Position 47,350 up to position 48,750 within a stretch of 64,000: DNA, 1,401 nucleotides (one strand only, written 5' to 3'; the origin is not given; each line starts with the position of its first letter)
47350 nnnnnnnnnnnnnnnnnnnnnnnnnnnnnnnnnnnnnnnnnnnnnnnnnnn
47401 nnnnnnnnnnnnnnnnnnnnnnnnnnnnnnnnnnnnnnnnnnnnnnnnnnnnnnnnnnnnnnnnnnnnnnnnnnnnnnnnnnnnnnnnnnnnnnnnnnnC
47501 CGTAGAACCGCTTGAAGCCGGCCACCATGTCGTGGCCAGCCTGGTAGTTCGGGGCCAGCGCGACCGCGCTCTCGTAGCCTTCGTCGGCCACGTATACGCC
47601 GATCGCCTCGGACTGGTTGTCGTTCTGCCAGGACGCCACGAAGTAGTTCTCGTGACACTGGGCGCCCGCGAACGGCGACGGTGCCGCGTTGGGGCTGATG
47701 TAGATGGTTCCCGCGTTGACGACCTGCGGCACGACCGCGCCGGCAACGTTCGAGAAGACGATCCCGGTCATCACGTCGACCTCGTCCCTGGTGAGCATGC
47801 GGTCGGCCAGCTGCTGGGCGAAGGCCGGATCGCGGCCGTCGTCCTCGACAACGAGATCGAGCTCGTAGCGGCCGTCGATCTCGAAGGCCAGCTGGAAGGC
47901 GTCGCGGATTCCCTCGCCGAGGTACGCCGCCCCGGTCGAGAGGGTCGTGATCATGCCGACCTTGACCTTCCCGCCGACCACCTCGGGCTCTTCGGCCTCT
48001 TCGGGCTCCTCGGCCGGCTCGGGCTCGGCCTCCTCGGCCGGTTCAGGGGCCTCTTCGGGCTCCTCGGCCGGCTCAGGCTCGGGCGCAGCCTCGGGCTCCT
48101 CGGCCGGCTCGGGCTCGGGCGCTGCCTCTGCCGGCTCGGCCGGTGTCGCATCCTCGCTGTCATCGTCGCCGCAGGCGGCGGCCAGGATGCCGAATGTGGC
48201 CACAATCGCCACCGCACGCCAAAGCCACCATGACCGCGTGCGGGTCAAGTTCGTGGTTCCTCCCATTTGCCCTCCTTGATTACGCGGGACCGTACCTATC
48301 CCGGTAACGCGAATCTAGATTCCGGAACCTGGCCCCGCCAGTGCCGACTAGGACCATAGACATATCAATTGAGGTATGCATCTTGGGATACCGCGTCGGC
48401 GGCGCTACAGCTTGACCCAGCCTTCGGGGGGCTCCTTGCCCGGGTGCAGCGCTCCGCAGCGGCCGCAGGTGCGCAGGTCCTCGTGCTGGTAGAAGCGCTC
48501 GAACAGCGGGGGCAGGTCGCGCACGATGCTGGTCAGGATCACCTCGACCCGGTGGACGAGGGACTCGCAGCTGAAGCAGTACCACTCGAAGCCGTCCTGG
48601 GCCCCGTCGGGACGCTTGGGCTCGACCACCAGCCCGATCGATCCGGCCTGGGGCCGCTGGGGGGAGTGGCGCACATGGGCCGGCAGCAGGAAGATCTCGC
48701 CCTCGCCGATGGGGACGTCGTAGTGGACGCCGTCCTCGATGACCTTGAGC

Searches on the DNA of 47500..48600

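Call 7: search_rna_families(source=window, start=47500, end=48600, threshold=evalue, max_evalue=10, show_alignments=2)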
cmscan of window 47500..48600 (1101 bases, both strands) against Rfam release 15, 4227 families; matches with E-value up to 10: 2.
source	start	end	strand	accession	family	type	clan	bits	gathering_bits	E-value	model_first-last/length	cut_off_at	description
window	48421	48471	+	RF02136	HTT-AS1_3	Gene; lncRNA;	-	15.5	70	3.2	1-60/60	no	HTT antisense RNA 1 conserved region 3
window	48459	48531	+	RF02645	Cis2_sRNA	Gene; sRNA;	-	13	50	7.5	1-153/153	no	Ruegeria cis2 sRNA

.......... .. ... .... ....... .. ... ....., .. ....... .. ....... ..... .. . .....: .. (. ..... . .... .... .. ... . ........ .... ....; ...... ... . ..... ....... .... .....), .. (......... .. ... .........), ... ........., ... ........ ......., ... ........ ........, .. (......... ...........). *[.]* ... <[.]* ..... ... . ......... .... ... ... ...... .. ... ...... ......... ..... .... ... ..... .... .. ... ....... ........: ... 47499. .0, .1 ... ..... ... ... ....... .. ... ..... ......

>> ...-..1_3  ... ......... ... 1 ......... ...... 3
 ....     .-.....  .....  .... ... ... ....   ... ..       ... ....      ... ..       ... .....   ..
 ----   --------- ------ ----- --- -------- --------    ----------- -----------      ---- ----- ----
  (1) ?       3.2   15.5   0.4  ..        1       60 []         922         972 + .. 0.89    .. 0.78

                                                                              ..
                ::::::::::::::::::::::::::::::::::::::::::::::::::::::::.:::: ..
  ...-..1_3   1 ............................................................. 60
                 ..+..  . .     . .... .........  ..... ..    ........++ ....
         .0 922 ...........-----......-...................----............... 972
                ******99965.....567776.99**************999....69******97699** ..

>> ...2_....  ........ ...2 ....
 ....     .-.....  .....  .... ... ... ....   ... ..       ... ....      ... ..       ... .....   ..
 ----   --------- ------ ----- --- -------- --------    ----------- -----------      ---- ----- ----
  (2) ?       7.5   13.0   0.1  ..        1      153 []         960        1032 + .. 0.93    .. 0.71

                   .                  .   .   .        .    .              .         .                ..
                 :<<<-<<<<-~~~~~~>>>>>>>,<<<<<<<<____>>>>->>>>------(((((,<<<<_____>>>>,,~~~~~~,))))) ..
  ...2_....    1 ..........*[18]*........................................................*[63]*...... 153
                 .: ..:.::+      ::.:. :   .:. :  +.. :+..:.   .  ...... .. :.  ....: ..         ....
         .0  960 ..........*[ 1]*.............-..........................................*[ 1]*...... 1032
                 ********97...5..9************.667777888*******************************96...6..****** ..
